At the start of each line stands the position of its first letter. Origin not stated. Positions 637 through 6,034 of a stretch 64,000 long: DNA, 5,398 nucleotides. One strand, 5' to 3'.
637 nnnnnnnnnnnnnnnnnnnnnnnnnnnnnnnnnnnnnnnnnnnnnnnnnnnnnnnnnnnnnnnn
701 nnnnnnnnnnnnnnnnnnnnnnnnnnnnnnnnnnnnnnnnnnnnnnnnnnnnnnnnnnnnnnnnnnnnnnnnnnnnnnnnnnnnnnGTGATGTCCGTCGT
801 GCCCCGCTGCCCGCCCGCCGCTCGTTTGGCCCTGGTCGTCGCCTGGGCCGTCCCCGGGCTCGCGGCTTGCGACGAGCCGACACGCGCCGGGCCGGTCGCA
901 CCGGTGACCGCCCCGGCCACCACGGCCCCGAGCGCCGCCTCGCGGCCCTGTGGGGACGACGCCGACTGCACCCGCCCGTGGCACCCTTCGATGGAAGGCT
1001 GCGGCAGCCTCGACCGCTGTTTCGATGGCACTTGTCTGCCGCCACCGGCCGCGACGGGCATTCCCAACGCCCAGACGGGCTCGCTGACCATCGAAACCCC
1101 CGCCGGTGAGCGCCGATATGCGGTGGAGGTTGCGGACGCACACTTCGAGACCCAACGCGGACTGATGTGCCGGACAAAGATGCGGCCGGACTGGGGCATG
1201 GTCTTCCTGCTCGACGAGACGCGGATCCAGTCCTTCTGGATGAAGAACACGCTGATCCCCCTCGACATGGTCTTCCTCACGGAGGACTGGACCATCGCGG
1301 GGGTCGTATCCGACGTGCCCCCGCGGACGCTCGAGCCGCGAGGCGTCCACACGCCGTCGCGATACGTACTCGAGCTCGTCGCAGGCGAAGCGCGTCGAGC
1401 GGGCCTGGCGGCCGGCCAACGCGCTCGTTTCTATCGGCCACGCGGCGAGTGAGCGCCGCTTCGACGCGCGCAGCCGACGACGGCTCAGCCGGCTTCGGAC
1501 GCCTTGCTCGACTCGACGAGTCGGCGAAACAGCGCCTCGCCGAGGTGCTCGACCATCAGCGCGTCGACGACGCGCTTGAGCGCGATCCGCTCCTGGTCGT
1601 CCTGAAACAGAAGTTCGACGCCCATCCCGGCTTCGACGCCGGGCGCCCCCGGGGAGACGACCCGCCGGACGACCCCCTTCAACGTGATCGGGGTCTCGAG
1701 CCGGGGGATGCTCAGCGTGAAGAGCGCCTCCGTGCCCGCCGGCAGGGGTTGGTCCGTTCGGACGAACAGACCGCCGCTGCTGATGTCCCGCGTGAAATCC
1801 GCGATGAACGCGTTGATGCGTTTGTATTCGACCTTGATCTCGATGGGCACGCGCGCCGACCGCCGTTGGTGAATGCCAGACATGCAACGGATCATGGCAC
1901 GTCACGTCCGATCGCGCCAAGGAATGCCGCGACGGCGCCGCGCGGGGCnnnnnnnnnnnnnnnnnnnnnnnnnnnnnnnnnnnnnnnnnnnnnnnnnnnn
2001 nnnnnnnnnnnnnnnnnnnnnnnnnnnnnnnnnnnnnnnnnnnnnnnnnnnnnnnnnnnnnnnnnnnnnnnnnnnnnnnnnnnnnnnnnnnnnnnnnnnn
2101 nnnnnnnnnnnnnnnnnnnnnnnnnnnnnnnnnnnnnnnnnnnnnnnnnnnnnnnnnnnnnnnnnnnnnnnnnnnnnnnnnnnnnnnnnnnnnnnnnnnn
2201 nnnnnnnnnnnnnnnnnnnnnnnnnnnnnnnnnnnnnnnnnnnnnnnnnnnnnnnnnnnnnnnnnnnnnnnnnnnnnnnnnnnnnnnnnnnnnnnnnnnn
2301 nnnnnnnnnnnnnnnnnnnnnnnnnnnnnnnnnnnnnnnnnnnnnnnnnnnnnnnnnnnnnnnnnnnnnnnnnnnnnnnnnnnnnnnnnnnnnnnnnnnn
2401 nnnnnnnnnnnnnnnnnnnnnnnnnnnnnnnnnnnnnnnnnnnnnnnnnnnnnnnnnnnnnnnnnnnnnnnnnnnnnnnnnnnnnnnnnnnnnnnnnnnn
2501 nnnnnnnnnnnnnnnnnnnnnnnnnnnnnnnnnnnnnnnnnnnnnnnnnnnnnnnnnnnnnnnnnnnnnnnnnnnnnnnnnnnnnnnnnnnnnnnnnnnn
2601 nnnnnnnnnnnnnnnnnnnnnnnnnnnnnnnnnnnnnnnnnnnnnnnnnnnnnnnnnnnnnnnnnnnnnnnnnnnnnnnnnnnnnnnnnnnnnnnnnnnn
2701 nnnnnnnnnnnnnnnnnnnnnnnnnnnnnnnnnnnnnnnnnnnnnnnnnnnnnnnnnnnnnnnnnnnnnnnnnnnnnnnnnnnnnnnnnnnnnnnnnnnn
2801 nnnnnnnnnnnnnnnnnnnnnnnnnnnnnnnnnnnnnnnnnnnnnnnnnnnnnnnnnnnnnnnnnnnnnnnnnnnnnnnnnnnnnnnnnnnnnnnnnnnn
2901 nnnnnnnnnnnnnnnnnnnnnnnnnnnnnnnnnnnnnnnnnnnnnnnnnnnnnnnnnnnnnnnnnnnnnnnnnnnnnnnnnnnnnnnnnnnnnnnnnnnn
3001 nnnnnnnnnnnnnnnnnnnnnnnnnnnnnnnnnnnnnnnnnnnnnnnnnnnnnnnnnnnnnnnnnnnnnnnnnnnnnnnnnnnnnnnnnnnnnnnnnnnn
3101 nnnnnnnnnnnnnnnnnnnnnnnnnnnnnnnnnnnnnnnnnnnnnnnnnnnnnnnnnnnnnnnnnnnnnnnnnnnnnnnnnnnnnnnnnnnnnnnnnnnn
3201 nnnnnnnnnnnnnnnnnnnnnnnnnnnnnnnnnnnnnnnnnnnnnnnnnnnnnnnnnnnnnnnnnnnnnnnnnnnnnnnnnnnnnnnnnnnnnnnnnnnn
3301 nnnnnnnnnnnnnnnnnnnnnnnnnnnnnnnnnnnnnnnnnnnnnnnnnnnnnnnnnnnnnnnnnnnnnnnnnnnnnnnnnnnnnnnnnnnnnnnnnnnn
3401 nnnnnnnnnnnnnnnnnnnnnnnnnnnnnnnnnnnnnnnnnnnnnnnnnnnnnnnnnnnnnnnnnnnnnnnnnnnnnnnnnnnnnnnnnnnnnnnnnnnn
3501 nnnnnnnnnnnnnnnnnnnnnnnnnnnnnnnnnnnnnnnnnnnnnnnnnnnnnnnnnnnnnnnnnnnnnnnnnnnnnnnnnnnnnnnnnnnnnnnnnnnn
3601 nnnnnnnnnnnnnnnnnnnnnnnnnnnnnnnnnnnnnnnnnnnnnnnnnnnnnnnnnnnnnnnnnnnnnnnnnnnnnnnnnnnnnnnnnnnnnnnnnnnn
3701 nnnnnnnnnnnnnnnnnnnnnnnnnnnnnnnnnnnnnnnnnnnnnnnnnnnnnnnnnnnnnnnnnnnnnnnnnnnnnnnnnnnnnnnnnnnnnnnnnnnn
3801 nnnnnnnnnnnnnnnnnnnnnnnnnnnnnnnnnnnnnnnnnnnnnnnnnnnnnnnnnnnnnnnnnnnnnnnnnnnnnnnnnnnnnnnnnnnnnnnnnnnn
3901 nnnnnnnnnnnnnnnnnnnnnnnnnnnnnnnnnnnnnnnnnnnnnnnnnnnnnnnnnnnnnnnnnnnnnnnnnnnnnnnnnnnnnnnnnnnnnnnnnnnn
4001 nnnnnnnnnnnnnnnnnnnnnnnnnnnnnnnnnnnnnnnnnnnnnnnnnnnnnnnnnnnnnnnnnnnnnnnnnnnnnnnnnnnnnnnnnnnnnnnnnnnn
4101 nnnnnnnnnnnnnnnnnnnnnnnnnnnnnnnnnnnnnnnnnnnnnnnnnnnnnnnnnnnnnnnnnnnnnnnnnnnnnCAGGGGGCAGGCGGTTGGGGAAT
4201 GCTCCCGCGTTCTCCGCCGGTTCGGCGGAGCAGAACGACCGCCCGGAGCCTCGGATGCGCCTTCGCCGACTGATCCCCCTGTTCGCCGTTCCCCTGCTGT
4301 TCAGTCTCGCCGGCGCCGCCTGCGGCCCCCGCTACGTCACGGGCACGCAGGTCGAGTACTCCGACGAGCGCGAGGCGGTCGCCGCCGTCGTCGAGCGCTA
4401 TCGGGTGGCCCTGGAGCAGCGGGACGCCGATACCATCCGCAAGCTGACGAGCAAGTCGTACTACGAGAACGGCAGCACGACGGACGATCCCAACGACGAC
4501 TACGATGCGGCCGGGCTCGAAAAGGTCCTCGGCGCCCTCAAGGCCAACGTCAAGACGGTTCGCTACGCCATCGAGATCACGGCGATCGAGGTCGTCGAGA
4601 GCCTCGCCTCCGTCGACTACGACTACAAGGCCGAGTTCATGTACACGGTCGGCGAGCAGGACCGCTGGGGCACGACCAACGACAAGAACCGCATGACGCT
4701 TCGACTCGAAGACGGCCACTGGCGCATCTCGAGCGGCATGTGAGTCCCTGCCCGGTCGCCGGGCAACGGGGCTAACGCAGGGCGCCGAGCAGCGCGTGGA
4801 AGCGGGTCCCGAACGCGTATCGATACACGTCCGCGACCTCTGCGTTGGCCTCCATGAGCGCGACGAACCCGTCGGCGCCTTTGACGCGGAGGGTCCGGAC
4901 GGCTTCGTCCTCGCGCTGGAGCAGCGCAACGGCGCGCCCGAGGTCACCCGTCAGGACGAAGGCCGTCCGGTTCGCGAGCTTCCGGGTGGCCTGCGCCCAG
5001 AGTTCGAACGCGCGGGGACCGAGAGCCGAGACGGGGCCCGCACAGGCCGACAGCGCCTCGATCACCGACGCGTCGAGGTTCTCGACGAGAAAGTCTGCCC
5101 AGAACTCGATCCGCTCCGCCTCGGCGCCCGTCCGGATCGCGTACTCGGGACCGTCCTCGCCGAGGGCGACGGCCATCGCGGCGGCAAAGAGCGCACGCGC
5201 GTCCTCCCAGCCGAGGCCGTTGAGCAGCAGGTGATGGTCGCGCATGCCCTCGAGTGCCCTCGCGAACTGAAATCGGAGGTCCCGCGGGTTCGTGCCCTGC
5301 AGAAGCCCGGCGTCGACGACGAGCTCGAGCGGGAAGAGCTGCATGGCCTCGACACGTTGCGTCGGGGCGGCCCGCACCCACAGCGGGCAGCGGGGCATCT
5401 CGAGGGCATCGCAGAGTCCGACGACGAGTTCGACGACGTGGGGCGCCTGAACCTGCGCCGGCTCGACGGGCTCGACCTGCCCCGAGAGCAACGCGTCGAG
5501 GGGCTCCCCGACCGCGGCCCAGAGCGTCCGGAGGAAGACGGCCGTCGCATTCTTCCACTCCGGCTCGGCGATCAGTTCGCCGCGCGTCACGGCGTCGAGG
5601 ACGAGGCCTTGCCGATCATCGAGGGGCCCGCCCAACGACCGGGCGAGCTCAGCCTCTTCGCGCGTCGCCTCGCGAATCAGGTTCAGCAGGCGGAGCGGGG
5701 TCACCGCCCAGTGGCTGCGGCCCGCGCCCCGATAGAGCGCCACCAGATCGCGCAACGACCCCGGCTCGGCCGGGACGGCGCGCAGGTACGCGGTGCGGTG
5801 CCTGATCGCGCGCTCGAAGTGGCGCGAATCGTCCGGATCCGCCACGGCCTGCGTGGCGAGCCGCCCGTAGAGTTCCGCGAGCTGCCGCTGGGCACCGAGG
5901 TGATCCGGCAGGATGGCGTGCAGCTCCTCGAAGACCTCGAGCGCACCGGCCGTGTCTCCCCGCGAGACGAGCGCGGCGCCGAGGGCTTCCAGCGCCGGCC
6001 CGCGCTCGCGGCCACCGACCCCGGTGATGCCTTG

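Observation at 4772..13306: Second giant TPR gene (2844 aa) is a paralog sharing the same C-terminal domain as the AgmK-like giant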

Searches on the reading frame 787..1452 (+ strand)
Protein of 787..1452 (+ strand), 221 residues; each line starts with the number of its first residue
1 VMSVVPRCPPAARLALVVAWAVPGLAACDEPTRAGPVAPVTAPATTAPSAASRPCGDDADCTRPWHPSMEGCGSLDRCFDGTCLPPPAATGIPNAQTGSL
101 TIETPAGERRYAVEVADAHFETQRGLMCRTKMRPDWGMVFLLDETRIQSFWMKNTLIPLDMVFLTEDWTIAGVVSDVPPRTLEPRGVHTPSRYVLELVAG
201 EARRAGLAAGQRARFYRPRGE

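Call 61: search_protein_families(library=pfam, proteins=[window:787-1452:+], max_evalue=0.001)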
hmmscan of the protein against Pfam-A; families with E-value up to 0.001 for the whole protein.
window:787-1452:+ (221 aa): 1 family
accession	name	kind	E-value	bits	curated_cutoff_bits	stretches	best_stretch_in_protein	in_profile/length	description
PF02643.20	DUF192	-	1.4e-26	92.9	27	1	112-214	2-95/96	Uncharacterized ACR, COG1430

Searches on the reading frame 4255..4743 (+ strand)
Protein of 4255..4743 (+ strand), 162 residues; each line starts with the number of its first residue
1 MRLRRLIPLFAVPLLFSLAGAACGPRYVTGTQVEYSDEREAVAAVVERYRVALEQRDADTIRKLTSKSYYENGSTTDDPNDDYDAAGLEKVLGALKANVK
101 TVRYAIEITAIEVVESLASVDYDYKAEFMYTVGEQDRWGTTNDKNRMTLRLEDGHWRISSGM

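Call 61: search_protein_families(library=pfam, proteins=[window:4255-4743:+], max_evalue=0.001)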
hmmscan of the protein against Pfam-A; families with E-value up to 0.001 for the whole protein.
window:4255-4743:+ (162 aa): 1 family
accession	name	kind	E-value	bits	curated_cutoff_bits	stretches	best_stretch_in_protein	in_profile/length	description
PF14534.12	DUF4440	-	5.2e-05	24.1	25.2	1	42-158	1-107/107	Domain of unknown function (DUF4440)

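Call 67: search_protein_families(library=ncbifam, proteins=[window:4255-4743:+], max_evalue=0.001)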
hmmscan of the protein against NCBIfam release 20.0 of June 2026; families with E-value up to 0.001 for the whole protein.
window:4255-4743:+ (162 aa): 1 family
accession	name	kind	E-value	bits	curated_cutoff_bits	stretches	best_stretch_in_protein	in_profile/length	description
NF051431.1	Rv0361_Cterm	subfamily_domain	2e-05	24.8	37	1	6-158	6-138/140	Rv0361 family membrane protein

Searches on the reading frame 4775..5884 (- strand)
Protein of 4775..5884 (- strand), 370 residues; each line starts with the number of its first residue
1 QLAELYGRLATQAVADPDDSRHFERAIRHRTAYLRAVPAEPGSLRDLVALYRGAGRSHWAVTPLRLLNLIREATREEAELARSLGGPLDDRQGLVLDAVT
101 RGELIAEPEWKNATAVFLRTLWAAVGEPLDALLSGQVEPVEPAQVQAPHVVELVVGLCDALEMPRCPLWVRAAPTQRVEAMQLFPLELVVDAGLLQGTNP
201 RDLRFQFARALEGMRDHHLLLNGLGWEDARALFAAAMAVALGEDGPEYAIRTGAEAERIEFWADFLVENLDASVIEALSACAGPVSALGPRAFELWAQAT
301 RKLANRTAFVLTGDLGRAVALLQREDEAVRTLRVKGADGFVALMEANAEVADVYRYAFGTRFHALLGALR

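Call 12: find_homologous_proteins(query=window:4775-5884:-, max_evalue=0.001)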
Query window:4775-5884:- (370 aa): 1 proteins with E <= 0.001 among 8000 candidates.
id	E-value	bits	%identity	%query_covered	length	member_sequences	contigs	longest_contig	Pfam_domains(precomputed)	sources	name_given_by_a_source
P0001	1.7e-233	792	98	100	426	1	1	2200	-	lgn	-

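Call 13: search_protein_families(library=pfam, proteins=[window:4775-5884:-], max_evalue=10)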
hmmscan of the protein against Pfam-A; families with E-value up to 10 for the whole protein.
window:4775-5884:- (370 aa): 2 families
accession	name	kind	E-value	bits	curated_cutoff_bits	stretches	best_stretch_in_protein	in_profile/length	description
PF10590.14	PNP_phzG_C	-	0.11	12.9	27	1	288-313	6-31/42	Pyridoxine 5'-phosphate oxidase C-terminal dimerisation region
PF13424.12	TPR_12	-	0.82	10.3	30.1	1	226-249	19-45/77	Tetratricopeptide repeat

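Call 19: find_homologous_proteins(query=A1, max_evalue=0.001)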
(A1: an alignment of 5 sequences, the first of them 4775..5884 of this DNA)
Query A1 (5 sequences) (370 aa, profile of the alignment): 1 proteins with E <= 0.001 among 8000 candidates.
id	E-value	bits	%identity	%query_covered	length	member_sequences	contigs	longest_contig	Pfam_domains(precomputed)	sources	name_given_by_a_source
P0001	1.1e-200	685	98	100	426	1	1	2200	-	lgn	-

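Call 21: search_protein_representatives(protein=window:4775-5884:-)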
Query: 370 residues. Proteins with E-value up to 0.001 (for the whole library): 28; up to 1e-10: 17; up to 1e-30: 10. The best 28 are listed.
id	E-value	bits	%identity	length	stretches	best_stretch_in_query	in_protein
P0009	2.0e-194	662.1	83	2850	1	2-369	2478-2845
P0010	1.4e-57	212.0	39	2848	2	2-368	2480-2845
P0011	6.0e-56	206.6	40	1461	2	2-369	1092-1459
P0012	3.0e-53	197.7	38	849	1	2-367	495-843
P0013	1.9e-51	191.8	37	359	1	22-362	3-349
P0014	2.0e-47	178.6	34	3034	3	2-370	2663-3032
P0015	2.4e-46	175.0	36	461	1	2-368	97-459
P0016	1.4e-40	156.1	35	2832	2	4-368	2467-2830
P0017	2.6e-38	148.6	35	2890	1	7-366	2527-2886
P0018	1.3e-35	139.7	35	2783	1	15-365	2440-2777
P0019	2.0e-29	119.4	43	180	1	195-369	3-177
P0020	2.3e-28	115.9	33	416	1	13-364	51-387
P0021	6.1e-28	114.5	35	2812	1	9-365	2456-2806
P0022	2.8e-26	109.0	35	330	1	95-365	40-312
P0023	9.5e-15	71.1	34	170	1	202-367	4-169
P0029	5.8e-08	48.8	23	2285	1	21-363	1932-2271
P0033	2.5e-04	36.8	27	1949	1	16-367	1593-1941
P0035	5.3e-04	35.7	26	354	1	41-358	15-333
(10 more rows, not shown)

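Call 25: list_cluster_members(proteins=[P0009, P0010, P0014, P0016, P0017, P0018, P0021, P0029, P0033, P0008])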
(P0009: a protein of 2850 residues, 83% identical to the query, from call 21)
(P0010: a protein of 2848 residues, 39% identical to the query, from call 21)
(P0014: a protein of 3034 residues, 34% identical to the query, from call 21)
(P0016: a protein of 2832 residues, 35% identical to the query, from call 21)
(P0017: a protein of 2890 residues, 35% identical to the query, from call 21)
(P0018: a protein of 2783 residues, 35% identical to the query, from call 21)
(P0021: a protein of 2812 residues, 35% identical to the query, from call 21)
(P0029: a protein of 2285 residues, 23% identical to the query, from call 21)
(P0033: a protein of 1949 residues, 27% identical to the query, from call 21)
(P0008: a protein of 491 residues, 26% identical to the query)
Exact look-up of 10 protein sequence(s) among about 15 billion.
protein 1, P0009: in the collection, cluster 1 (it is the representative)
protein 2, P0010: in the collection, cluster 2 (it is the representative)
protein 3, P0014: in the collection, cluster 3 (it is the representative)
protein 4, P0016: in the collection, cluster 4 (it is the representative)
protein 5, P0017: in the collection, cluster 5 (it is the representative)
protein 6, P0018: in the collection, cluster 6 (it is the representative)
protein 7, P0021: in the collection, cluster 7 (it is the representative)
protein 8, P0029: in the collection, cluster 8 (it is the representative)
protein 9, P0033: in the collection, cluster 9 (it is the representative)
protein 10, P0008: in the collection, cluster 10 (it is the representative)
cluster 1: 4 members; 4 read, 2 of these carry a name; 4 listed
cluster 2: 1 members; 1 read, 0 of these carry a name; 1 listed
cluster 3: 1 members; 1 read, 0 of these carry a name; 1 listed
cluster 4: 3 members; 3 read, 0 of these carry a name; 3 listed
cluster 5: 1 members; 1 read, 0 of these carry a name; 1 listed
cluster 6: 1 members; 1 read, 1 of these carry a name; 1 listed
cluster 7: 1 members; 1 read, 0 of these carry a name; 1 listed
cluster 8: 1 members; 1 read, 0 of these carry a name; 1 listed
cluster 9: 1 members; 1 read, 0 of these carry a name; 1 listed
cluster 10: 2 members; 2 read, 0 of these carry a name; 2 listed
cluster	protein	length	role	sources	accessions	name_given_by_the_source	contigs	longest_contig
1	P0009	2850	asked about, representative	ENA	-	-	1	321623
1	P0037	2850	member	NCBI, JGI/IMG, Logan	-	tetratricopeptide (TPR) repeat protein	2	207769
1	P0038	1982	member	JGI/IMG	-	tetratricopeptide (TPR) repeat protein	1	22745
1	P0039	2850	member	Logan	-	-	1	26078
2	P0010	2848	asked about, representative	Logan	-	-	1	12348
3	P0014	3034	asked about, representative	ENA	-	-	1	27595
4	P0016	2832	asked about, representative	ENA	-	-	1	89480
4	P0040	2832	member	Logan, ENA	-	-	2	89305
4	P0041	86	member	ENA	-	-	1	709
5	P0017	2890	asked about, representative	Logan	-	-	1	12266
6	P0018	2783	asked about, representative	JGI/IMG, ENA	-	tetratricopeptide (TPR) repeat protein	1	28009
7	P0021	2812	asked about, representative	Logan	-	-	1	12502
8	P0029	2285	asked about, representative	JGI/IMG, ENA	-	-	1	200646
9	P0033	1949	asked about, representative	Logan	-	-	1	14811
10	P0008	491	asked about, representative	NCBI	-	-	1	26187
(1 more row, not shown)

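Call 39: predict_structure(alignment_id=A3)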
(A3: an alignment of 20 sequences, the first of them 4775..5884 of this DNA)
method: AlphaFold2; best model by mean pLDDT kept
length: 370 residues; sequences in the alignment: 20
mean_pLDDT: 90.9   pTM: 0.90
mean pLDDT of the five models: 90.9, 90.7, 89.8, 89.6, 89.3
residues with pLDDT >= 90: 288; 70-90: 58; 50-70: 22; < 50: 2
segments of 3 or more residues with pLDDT < 50: none
pLDDT, mean of each block of 10 residues (from residue 1): 56 62 91 96 97 90 96 96 79 83 89 93 94 76 92 94 93 91 91 89 94 92 92 98 96 97 98 97 96 95 96 93 93 95 97 96 87
secondary structure, 60 per line:
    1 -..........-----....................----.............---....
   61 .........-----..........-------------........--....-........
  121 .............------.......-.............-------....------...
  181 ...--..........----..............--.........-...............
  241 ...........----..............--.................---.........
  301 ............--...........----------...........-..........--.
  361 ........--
elements in order: H2-11 H17-36 H41-53 H57-69 H75-84 H98-105 H108-111 H113-133 E140-142 H143-146 H148-160 E168-171 E178-183 E186-191 H192-195 H200-213 H216-224 H226-251 H256-269 H272-288 H292-312 H315-325 H336-346 H348-357 H360-368

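Call 48: find_encoding_contigs(protein=P0029, flank=10000, max_places=2)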
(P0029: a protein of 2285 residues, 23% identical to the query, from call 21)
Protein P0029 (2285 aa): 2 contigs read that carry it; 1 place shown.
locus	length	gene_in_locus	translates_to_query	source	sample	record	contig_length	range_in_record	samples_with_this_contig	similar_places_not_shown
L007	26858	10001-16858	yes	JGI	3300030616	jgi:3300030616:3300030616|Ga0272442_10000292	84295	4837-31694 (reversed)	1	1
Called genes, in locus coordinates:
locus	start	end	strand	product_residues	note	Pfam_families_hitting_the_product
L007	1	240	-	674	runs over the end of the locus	-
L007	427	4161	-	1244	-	PF00930:DPPIV_N (faint), PF26550:Tricorn_2nd (faint), PF26549:Tricorn_N, PF07676:PD40 (weak)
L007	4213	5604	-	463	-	-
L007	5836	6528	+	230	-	-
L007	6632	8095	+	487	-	PF13414:TPR_11 (faint), PF05157:MshEN, PF00072:Response_reg, PF00515:TPR_1 (faint), PF07719:TPR_2 (faint), PF13432:TPR_16 (weak), PF13431:TPR_17 (faint), PF14559:TPR_19 (weak)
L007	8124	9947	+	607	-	-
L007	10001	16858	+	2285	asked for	PF00515:TPR_1 (faint), PF07719:TPR_2 (faint), PF13174:TPR_6 (faint), PF13181:TPR_8 (faint), PF13414:TPR_11 (faint), PF13424:TPR_12 (faint), PF13428:TPR_14 (faint), PF13176:TPR_7 (weak), +7 more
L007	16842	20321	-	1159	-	PF08450:SGL (faint), PF24684:Vgb_lyase (faint), PF11617:Cu-binding_MopE (weak)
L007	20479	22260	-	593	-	PF02730:AFOR_N, PF01314:AFOR_C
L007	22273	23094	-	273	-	PF01791:DeoC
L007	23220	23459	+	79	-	PF02597:ThiS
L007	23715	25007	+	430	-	PF02675:AdoMet_dc, PF17284:Spermine_synt_N, PF01564:Spermine_synth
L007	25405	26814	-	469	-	PF03583:LIP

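Call 71: find_encoding_contigs(protein=P0033, flank=8000, max_places=1)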
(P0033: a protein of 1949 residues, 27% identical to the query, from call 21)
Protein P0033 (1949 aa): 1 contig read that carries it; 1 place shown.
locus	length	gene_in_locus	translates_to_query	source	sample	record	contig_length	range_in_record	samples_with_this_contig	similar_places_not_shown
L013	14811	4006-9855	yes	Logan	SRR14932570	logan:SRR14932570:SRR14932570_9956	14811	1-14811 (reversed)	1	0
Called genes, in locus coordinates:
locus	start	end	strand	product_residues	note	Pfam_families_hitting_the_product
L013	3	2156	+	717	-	?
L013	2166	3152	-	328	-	-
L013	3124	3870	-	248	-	PF10604:Polyketide_cyc2, PF03364:Polyketide_cyc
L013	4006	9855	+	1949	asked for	PF00515:TPR_1 (faint), PF07719:TPR_2 (faint), PF13174:TPR_6 (faint), PF13176:TPR_7 (faint), PF13181:TPR_8 (faint), PF13414:TPR_11 (faint), PF13424:TPR_12 (faint), PF13428:TPR_14 (faint), +7 more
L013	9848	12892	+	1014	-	PF13779:DUF4175 (faint)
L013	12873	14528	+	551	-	PF07719:TPR_2 (faint), PF23914:TPR_CcmH_CycH (faint), PF00515:TPR_1 (faint), PF13431:TPR_17 (faint), PF13485:Peptidase_MA_2, PF13424:TPR_12 (weak), PF13432:TPR_16 (weak), PF13414:TPR_11 (weak), +1 more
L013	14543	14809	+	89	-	?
